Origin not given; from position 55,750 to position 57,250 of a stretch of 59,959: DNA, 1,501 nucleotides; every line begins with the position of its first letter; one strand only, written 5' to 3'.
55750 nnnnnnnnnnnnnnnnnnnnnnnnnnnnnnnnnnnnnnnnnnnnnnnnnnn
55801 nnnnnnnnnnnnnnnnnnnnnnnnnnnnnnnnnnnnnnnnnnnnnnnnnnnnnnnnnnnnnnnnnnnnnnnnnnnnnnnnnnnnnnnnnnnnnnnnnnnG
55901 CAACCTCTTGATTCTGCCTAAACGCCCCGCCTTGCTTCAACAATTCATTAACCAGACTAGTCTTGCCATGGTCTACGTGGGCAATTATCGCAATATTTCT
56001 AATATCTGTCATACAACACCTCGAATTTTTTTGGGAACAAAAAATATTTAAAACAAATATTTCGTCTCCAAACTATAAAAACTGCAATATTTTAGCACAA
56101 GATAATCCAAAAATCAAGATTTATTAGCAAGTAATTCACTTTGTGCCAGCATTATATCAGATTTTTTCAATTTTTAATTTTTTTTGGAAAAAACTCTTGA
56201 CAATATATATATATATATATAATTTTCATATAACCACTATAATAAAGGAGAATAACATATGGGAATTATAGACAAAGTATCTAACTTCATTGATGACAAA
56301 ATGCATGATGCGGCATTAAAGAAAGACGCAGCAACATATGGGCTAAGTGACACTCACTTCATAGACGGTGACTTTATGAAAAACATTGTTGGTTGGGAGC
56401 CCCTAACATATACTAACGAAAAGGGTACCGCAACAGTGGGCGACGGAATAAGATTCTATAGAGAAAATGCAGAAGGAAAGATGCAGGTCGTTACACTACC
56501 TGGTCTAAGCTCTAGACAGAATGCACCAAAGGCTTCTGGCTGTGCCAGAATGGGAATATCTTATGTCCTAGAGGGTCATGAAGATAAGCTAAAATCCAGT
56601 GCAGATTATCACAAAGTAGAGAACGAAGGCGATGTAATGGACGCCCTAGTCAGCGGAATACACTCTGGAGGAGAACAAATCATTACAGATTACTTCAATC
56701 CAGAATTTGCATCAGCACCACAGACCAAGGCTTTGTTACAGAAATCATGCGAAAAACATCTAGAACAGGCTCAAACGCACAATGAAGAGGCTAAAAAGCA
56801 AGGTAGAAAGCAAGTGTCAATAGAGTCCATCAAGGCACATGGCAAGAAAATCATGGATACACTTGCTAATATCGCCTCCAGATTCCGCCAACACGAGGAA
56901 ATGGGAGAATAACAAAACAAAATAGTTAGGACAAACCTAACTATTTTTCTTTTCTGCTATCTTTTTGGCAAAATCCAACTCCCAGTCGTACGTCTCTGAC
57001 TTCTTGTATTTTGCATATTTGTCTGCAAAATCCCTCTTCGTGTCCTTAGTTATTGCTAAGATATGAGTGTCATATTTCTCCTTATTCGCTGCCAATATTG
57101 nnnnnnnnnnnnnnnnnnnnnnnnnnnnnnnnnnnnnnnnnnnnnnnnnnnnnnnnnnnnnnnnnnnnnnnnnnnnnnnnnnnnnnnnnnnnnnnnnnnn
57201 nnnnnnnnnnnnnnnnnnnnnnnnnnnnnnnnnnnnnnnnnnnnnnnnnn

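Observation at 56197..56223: An (AT)9 dinucleotide repeat forms the spacer of a consensus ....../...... promoter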

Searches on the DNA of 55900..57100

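Call 85: search_rna_families(source=window, start=55900, end=57100, threshold=evalue, max_evalue=1)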
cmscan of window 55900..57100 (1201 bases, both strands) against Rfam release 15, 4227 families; matches with E-value up to 1: 0.
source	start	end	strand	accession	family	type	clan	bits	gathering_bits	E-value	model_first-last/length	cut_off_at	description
